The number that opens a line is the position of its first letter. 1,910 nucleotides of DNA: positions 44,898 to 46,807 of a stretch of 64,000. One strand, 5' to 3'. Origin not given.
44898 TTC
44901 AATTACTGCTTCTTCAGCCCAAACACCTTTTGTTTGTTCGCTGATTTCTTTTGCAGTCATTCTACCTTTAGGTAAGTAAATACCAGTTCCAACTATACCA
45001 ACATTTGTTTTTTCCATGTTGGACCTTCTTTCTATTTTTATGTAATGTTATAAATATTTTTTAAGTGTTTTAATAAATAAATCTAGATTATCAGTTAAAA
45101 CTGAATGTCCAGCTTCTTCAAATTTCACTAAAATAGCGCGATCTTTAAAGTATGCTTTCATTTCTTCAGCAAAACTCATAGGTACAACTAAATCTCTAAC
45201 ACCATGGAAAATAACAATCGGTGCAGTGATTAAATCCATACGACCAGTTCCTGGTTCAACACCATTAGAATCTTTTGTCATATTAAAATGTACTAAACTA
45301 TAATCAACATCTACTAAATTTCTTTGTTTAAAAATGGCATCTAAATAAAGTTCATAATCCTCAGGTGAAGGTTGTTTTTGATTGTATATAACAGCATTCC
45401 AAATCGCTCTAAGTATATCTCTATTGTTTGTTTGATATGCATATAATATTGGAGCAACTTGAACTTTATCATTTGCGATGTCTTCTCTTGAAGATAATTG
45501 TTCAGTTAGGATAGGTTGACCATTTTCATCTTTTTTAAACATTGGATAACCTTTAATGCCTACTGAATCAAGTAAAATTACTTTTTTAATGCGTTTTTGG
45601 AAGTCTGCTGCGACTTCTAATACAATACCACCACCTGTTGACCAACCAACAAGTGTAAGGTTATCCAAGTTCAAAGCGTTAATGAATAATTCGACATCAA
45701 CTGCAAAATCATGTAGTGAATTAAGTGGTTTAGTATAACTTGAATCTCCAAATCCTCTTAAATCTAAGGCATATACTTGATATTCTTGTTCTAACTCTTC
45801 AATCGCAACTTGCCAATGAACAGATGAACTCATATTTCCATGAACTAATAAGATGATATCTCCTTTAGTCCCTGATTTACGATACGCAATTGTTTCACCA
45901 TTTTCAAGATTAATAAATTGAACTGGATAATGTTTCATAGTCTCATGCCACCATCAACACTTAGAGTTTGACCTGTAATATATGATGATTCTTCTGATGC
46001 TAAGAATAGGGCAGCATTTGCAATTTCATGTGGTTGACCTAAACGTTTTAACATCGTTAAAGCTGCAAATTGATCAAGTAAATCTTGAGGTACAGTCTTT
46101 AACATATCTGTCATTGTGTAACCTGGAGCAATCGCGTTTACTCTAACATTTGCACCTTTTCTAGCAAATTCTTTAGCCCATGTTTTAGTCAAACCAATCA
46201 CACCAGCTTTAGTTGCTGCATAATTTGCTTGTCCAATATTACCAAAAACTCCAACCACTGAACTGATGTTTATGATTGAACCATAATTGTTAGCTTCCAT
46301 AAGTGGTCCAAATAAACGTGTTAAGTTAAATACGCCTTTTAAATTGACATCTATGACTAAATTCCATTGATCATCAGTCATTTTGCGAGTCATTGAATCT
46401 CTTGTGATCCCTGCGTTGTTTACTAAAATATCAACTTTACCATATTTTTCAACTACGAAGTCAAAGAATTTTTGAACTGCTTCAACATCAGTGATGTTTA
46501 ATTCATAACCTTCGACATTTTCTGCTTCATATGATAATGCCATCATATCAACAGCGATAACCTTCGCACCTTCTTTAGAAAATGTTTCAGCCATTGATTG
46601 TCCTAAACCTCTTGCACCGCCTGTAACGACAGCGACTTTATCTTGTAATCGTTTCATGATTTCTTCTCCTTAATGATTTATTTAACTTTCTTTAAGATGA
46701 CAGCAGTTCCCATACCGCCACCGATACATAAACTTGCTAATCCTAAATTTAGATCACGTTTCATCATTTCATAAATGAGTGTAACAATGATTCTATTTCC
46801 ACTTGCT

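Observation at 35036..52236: Complete candidate system for scavenging and fermenting poly/oligo-(R)-3-hydroxybutyrate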

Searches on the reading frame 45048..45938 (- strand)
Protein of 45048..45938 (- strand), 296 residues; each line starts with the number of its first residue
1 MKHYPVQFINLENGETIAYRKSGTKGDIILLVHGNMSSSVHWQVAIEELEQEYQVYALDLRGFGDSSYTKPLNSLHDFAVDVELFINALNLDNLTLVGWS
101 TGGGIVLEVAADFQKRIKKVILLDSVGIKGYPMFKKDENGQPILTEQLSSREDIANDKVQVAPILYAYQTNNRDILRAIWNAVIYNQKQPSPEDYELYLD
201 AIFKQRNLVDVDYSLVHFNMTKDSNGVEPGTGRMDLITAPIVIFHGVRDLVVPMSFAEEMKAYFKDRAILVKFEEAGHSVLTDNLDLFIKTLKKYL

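Call 3: search_protein_families(library=pfam, proteins=[window:45048-45938:-])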
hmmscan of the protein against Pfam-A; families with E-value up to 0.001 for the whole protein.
window:45048-45938:- (296 aa): 3 families
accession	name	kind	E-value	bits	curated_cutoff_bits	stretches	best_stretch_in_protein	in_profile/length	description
PF00561.26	Abhydrolase_1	-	2.6e-27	96.5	25.8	1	28-283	2-243/245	alpha/beta hydrolase fold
PF12697.13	Abhydrolase_6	-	4.4e-17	63.9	26.3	1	29-288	1-214/217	Alpha/beta hydrolase family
PF12146.15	Hydrolase_4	-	3.9e-16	59.5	27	1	28-123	6-107/239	Serine aminopeptidase, S33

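Call 5: search_protein_families(library=ncbifam, proteins=[window:45048-45938:-], max_evalue=0.00001)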
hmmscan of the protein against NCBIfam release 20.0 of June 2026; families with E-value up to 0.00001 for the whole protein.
window:45048-45938:- (296 aa): 27 families (the best 25 are shown)
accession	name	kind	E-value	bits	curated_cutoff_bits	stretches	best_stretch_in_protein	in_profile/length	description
NF050089.1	i_nPHAscl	equivalog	2.3e-115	384.6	300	1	9-296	1-288/288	intracellular short-chain-length polyhydroxyalkanoate depolymerase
NF011457.0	PRK14875.1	equivalog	1.3e-23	83.5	307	1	14-128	119-234/372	acetoin dehydrogenase dihydrolipoyllysine-residue acetyltransferase subunit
NF002938.0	PRK03592.1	equivalog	6.1e-17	61.9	241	1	13-126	18-130/298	haloalkane dehalogenase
TIGR03695.1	menH_SHCHC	equivalog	1.9e-16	60.3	208.55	1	27-124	3-103/252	2-succinyl-6-hydroxy-2,4-cyclohexadiene-1-carboxylate synthase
TIGR01738.1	bioH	equivalog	1.3e-15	57.7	206.95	1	28-126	6-99/245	pimeloyl-ACP methyl ester esterase BioH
TIGR02427.1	protocat_pcaD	equivalog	1.2e-14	54.3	255.85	1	17-125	2-112/251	3-oxoadipate enol-lactonase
TIGR03611.1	RutD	equivalog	1.7e-14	53.9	238.5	1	24-124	11-112/258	pyrimidine utilization protein D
NF051488.1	bifunc_PcaDC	exception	1.7e-14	53.7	390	1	18-125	3-111/375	bifunctional 3-oxoadipate enol-lactonase/4-carboxymuconolactone decarboxylase PcaDC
NF052610.1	macro_16_ester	equivalog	2.1e-13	50.3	420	1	25-126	22-128/281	alpha/beta fold macrolide esterase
TIGR03056.1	bchO_mg_che_rel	equivalog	5.5e-13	48.6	172.55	1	23-120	24-123/278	alpha/beta fold hydrolase BchO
NF045632.1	hydroxlase_HsaD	equivalog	1.2e-12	47.4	400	1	8-128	16-140/290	4,5:9,10-diseco-3-hydroxy-5,9,17-trioxoandrosta-1(10),2-diene-4-oate hydrolase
NF041759.1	mac_hydro_EstT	equivalog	2.1e-12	46.8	450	1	24-144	19-144/278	macrolide hydrolase EstT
NF058580.1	lipase_V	equivalog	4e-12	46.3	300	1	17-129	15-121/230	EstV family lipase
NF033124.1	estX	equivalog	1.2e-11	44.3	600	1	27-125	24-127/280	macrolide esterase EstX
NF007954.0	PRK10673.1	equivalog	1.6e-11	43.9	399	1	27-136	17-124/255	esterase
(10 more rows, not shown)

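Call 12: find_related_loci(query=window:45048-45938:-, collection=genome_contigs, flank=10000)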
Query window:45048-45938:- (296 aa) in genome_contigs; peptide patterns used: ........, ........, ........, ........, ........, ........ (x = any residue, [..] = any of these).
64 stretches matched a pattern; 26 encode a relative of the query (tblastn E <= 1e-3); 26 distinct loci.
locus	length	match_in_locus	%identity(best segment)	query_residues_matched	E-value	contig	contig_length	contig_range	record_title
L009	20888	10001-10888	97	1-296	0e+0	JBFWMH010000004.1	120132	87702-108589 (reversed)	MAG: Acholeplasmataceae bacterium isolate CA_2019_NHSR_85 NODE_440_length_120132_cov_53.064031_NHSR, whole genome shotgu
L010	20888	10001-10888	78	1-296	5e-162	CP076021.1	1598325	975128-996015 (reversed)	Mycoplasmatota bacterium strain zrk7 chromosome, complete genome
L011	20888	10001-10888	76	1-296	9e-158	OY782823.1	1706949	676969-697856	MAG: Acholeplasmataceae bacterium isolate 45ae5b24-82d0-47e0-b430-a4ed073fe207 genome assembly, chromosome: 1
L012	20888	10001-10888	74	1-296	1e-153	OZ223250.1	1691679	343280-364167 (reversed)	MAG: Acholeplasmataceae bacterium isolate c289da16-4743-485f-819d-17f5771af8e7 genome assembly, chromosome: 1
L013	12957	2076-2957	65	1-294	5e-135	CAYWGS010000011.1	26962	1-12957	MAG TPA_asm: uncultured Erysipelotrichaceae bacterium isolate binchicken_co263_333 genome assembly, contig: NODE_1054_le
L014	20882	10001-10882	65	1-294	2e-132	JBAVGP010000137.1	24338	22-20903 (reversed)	MAG: Erysipelotrichaceae bacterium isolate MFD06945_ilm_asm_bin5 k127_7654, whole genome shotgun sequence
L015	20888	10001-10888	65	1-296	2e-131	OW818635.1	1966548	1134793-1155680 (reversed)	metagenome genome assembly, chromosome: 1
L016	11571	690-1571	64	1-294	5e-129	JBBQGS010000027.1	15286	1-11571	MAG: Erysipelotrichales bacterium isolate Co_metawrap_945 Cmw_945_k141_16559013_length_15286_cov_8.0000, whole genome sh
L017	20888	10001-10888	66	1-296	2e-135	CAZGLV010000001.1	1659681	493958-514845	MAG TPA_asm: uncultured Erysipelotrichaceae bacterium isolate binchicken_co158_39 genome assembly, contig: NODE_1_length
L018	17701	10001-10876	64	1-292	3e-123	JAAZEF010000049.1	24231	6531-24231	MAG: Erysipelothrix sp. isolate AS09scLD_28 146458_AS09, whole genome shotgun sequence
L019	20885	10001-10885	61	1-296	2e-122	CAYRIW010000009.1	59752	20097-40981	MAG TPA_asm: uncultured Erysipelotrichaceae bacterium isolate SRP192927_co1_584 genome assembly, contig: NODE_627_length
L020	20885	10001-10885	59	1-296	9e-121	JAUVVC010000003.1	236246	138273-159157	MAG: Erysipelotrichaceae bacterium isolate CSMAG_1154 CSMAG_1154_k127_8033568_length_236246_cov_20.0013, whole genome sh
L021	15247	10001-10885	58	1-296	6e-117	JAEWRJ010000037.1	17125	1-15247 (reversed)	MAG: Bacillota bacterium isolate OH_SBrB_53 k127_836354, whole genome shotgun sequence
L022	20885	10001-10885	55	1-296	8e-116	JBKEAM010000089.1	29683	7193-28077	MAG: Oscillospiraceae bacterium isolate VLC_098 k121_19848607, whole genome shotgun sequence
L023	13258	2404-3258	60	1-285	6e-114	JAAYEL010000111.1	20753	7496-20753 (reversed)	MAG: Tissierellia bacterium isolate AS07pgkLD_104 187509_AS07, whole genome shotgun sequence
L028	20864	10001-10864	49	9-296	5e-95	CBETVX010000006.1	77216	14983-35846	MAG TPA_asm: uncultured Eubacteriales bacterium isolate SRR13515399_binner123_Refined_12 genome assembly, contig: ERZ250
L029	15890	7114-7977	50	9-296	4e-96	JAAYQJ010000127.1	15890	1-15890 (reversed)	MAG: Tissierellia bacterium isolate AS22ysBPME_43 92704_AS22, whole genome shotgun sequence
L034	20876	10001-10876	49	4-296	1e-99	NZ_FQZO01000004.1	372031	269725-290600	Clostridium amylolyticum strain DSM 21864, whole genome shotgun sequence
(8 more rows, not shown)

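Call 19: search_solved_structures(query=window:45048-45938:-, show_alignments=2, max_evalue=0.00001)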
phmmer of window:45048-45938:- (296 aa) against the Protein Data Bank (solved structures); distinct sequences matched with E-value up to 0.00001: 94 (the best 60 are shown).
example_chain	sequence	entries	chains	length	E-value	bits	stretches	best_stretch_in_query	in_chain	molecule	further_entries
8ynv_A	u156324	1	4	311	2.4e-90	306.3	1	5-295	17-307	poly(3-hydroxybutyrate) depolymerase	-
8ynw_A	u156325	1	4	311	6.2e-90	305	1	5-295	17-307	Poly(3-hydroxybutyrate) depolymerase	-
5h3h_A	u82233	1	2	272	1.8e-14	57.4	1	9-126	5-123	Abhydrolase domain-containing protein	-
6i8w_A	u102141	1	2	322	8.1e-14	55.2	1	7-155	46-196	Alpha/beta fold hydrolase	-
9c2g_A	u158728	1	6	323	5.2e-13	52.6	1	9-292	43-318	Isobutylene epoxide hydrolase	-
2d0d_A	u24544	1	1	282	1.9e-12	50.8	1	23-129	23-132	2-hydroxy-6-oxo-7-methylocta-2,4-dienoate hydrolase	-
7c4d_A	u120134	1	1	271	7.5e-12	48.8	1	17-125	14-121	Putative esterase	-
1iun_A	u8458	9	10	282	1.6e-11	47.7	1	23-128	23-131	meta-Cleavage product hydrolase | 2-hydroxy-6-oxo-7-methylocta-2,4-dienoate hydrolase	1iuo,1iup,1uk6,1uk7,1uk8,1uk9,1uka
8zp6_A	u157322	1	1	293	1.7e-11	47.6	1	16-293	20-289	AB hydrolase-1 domain-containing protein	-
3ia2_A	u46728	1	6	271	2.4e-11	47.1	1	14-126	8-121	Arylesterase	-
3fob_A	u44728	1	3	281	2.5e-11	47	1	17-138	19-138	Bromoperoxidase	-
1va4_A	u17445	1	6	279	2.7e-11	47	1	14-126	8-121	Arylesterase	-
8pi1_A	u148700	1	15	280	2.7e-11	47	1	15-126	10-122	Arylesterase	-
3t4u_A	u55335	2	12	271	3.3e-11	46.7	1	14-126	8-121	Arylesterase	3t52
3hea_A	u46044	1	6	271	8.1e-11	45.4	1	14-126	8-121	Arylesterase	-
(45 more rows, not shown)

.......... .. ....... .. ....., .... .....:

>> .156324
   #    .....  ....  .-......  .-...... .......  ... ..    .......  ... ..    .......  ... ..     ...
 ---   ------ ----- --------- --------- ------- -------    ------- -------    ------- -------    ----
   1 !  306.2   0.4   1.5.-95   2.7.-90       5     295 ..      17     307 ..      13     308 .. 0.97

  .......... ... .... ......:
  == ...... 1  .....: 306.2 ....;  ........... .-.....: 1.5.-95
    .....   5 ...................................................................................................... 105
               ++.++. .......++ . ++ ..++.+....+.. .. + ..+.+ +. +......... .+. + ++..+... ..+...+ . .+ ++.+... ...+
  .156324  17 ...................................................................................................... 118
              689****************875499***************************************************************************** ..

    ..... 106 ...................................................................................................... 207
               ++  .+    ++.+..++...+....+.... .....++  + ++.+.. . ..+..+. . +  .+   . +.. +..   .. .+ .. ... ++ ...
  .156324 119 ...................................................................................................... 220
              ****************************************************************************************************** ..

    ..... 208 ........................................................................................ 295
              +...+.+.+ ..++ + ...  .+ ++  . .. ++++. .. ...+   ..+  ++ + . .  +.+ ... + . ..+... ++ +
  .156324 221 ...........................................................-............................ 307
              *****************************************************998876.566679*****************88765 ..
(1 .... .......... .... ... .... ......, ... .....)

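Call 27: search_protein_families(library=pfam, proteins=[L029:4614-6065:+, L029:6264-7094:+, L034:2671-4074:-, L028:6981-8435:+, L014:6508-7695:-, L019:6745-7878:+, L019:6017-6748:+, L019:3840-6041:+, L013:11537-12130:+, L022:4370-5431:-], max_evalue=0.00001)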
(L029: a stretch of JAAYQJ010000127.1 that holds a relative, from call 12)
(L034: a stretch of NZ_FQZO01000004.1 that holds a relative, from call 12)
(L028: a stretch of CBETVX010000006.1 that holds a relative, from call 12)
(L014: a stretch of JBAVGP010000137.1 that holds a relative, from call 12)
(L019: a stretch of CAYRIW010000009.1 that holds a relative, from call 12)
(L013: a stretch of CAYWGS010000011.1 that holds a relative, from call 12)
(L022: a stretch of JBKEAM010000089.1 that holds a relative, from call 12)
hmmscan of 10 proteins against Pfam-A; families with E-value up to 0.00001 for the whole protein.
L029:4614-6065:+ (483 aa): 6 families
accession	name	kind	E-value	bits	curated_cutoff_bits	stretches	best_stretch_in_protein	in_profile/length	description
PF00158.32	Sigma54_activat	-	9.2e-73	243.9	20.2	1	175-343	1-168/168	Sigma-54 interaction domain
PF25601.1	AAA_lid_14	-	4.8e-26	90.8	27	1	348-428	1-81/87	AAA+ ATPase lid domain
PF14532.12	Sigma54_activ_2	-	2.1e-22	80.3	25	1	176-347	1-138/138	Sigma-54 interaction domain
PF02954.25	HTH_8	-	3.3e-14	52.8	22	1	440-480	2-42/42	Bacterial regulatory protein, Fis family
PF07728.20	AAA_5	-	8.5e-08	32.7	22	1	198-318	1-123/139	AAA domain (dynein-related subfamily)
PF00989.32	PAS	-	1.2e-06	29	22.6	1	36-132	2-109/113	PAS fold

L029:6264-7094:+ (276 aa): 1 family
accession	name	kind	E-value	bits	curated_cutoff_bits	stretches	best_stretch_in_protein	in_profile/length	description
PF00015.26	MCPsignal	-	2.6e-20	73.4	34.6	1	137-241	16-116/172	Methyl-accepting chemotaxis protein (MCP) signalling domain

L034:2671-4074:- (467 aa): 7 families
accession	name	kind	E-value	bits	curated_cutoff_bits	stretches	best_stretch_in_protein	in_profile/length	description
PF00158.32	Sigma54_activat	-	2.5e-71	239.2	20.2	1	155-322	1-167/168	Sigma-54 interaction domain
PF14532.12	Sigma54_activ_2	-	1.2e-25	90.7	25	1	156-327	1-138/138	Sigma-54 interaction domain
PF25601.1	AAA_lid_14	-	2.2e-22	79.1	27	1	328-407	1-81/87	AAA+ ATPase lid domain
PF02954.25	HTH_8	-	4e-12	46.1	22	1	422-461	3-42/42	Bacterial regulatory protein, Fis family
PF13426.13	PAS_9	-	6.4e-10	39.7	27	1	30-110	6-94/103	PAS domain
PF13188.13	PAS_8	-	6e-06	26.4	21.8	0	20-68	6-55/65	PAS domain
PF07728.20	AAA_5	-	7.1e-06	26.5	22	0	178-288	1-106/139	AAA domain (dynein-related subfamily)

L028:6981-8435:+ (484 aa): 11 families
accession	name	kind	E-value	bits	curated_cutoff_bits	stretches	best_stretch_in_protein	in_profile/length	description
PF00158.32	Sigma54_activat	-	4.7e-74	248.1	20.2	1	173-341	1-168/168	Sigma-54 interaction domain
PF14532.12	Sigma54_activ_2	-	2.4e-24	86.6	25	1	174-345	1-138/138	Sigma-54 interaction domain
PF25601.1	AAA_lid_14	-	2.3e-23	82.3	27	1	346-424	1-79/87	AAA+ ATPase lid domain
PF02954.25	HTH_8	-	1.4e-12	47.6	22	1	438-478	2-42/42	Bacterial regulatory protein, Fis family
PF00989.32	PAS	-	9.7e-08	32.5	22.6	1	35-81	3-49/113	PAS fold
PF13188.13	PAS_8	-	1.3e-07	31.7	21.8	1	36-79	4-44/65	PAS domain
PF13426.13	PAS_9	-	2e-07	31.7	27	1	43-135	1-100/103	PAS domain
PF00004.35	AAA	-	6.6e-07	30.3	21.2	1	197-326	1-118/131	ATPase family associated with various cellular activities (AAA)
PF08448.16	PAS_4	-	1.6e-06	28.7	23.1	1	39-81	1-43/110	PAS fold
PF07728.20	AAA_5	-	2.4e-06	28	22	1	196-317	1-124/139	AAA domain (dynein-related subfamily)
PF01078.27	Mg_chelatase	-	6.1e-06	26.2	20.3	0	249-315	89-157/207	Magnesium chelatase, subunit ChlI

L014:6508-7695:- (395 aa): 1 family
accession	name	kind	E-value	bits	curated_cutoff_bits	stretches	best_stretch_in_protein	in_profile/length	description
PF00871.23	Acetate_kinase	-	4.3e-150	500.2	22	1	4-388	2-392/392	Acetokinase family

L019:6745-7878:+ (377 aa): 2 families
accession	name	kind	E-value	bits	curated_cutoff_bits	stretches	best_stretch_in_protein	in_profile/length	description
PF01232.29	Mannitol_dh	-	3.3e-55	187.6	27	1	3-195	2-196/199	Mannitol dehydrogenase Rossmann domain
PF08125.19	Mannitol_dh_C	-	6.4e-40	137.1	30.7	1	204-374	1-182/190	Mannitol dehydrogenase C-terminal domain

L019:6017-6748:+ (243 aa): 2 families
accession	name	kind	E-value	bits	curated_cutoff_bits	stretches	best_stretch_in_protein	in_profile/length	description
PF00359.27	PTS_EIIA_2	-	5.2e-25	88.5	27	1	103-238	3-142/144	Phosphoenolpyruvate-dependent sugar phosphotransferase system, EIIA 2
PF02302.22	PTS_IIB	-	1.6e-12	48.3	23.6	1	10-93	1-89/90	PTS system, Lactose/Cellobiose specific IIB subunit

L019:3840-6041:+ (733 aa): 4 families
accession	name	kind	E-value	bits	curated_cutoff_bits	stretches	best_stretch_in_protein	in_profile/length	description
PF00874.25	PRD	-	2e-36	124.6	23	2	360-449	2-90/90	PRD domain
PF05043.19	Mga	-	2.2e-13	51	21.1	1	120-192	13-81/87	Mga helix-turn-helix domain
PF08279.18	HTH_11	-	1.3e-09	38.2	25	0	37-94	2-55/55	HTH domain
PF00359.27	PTS_EIIA_2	-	5.4e-09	36.6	27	1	594-716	18-141/144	Phosphoenolpyruvate-dependent sugar phosphotransferase system, EIIA 2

L013:11537-12130:+ (197 aa): 1 family
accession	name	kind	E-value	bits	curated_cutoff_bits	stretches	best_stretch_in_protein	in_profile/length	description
PF02545.19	Maf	-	1.5e-60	204.5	27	1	13-193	2-187/187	Maf-like protein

L022:4370-5431:- (353 aa): 1 family
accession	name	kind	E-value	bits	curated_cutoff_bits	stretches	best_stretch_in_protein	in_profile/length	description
PF00440.29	TetR_N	-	1.5e-12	47.5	24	1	163-207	1-45/47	Bacterial regulatory proteins, tetR family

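Call 101: find_encoding_contigs(protein=window:45048-45938:-, flank=1000, max_places=6)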
Protein window:45048-45938:- (296 aa): 2 contigs read that carry it; 2 places shown.
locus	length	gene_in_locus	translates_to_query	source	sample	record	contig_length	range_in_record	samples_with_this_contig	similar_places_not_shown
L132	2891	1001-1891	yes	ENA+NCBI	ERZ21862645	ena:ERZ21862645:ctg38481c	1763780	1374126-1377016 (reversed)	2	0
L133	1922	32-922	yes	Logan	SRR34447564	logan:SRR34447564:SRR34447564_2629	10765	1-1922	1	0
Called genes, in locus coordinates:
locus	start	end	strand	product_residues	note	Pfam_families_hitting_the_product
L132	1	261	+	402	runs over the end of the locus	PF00108:Thiolase_N, PF02803:Thiolase_C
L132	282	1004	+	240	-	PF00106:adh_short, PF08659:KR, PF01370:Epimerase (weak), PF13561:adh_short_C2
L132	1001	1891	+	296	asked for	PF00561:Abhydrolase_1, PF12146:Hydrolase_4, PF12697:Abhydrolase_6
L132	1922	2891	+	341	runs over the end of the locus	PF08545:ACP_syn_III, PF08541:ACP_syn_III_C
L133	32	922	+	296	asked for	PF00561:Abhydrolase_1, PF12146:Hydrolase_4, PF12697:Abhydrolase_6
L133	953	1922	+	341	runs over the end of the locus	PF08545:ACP_syn_III, PF08541:ACP_syn_III_C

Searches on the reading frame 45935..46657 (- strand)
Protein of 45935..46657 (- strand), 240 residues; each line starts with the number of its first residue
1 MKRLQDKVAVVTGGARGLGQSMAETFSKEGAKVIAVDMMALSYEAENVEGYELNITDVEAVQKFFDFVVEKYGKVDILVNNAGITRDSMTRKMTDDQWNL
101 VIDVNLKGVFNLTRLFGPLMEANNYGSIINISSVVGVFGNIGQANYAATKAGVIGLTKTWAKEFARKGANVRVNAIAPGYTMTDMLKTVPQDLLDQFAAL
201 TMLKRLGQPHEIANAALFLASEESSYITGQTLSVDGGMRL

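Call 4: search_protein_families(library=pfam, proteins=[window:45935-46657:-])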
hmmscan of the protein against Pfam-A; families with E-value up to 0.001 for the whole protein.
window:45935-46657:- (240 aa): 4 families
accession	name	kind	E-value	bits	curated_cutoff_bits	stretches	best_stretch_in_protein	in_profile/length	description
PF13561.12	adh_short_C2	-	4e-64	216.9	27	1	15-238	3-235/236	Enoyl-(Acyl carrier protein) reductase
PF00106.31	adh_short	-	8.6e-58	195.5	26.6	1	7-192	1-193/195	short chain dehydrogenase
PF08659.16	KR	-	3.2e-19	70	22.6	1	10-160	4-163/180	KR domain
PF01370.27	Epimerase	-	2.1e-06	27.8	20.9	1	10-179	2-176/240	NAD dependent epimerase/dehydratase family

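Call 5: search_protein_families(library=ncbifam, proteins=[window:45935-46657:-], max_evalue=0.00001)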
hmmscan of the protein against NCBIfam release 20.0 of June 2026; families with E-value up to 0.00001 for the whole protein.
window:45935-46657:- (240 aa): 233 families (the best 25 are shown)
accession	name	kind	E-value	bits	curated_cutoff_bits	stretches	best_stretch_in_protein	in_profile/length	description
NF004198.0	PRK05653.1-3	equivalog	2e-84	282.9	296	1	2-239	3-247/248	3-oxoacyl-ACP reductase FabG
TIGR01830.1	3oxo_ACP_reduc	equivalog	1.6e-80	270.3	297.75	1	9-238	1-238/239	3-oxoacyl-[acyl-carrier-protein] reductase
NF004197.0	PRK05653.1-1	equivalog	8.6e-76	254.8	332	1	2-239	3-247/249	3-oxoacyl-ACP reductase FabG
TIGR01829.1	AcAcCoA_reduct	subfamily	1.9e-73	247.1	302.1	1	7-238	1-240/242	acetoacetyl-CoA reductase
NF009464.0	PRK12824.1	subfamily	2.5e-73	246.8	269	1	6-238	2-242/245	3-oxoacyl-ACP reductase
NF009466.0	PRK12826.1-2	subfamily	1.2e-71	241.1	222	1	5-239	2-245/248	3-oxoacyl-ACP reductase FabG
NF006110.0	PRK08261.1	equivalog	1.8e-64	218.3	410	1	3-236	211-448/454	3-oxoacyl-ACP reductase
NF005559.1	PRK07231.1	subfamily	4.8e-64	216.2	215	1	3-238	1-247/249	glucose 1-dehydrogenase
NF006072.0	PRK08217.1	subfamily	1.9e-63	214.6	298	1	4-240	3-253/253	3-ketoacyl-(acyl-carrier-protein) reductase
NF052558.1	MBtsdlDhBudC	equivalog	3e-61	207.1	270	1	5-238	2-241/250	meso-2,3-butanediol dehydrogenase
NF004199.0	PRK05653.1-4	equivalog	6.1e-61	206.1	301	1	4-239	3-246/247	3-oxoacyl-ACP reductase FabG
NF004791.0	PRK06138.1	equivalog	3.7e-60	203.4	312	1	3-238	2-249/252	SDR family oxidoreductase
NF009468.0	PRK12826.1-4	equivalog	3e-59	200.8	318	1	1-238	2-247/256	SDR family oxidoreductase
NF009546.0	PRK12935.1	equivalog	1.6e-58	198.2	418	1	1-238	1-245/247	acetoacetyl-CoA reductase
NF042966.1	AcAcCoAred_PhaB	equivalog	2.7e-58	197.4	436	1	4-237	6-237/240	acetoacetyl-CoA reductase PhaB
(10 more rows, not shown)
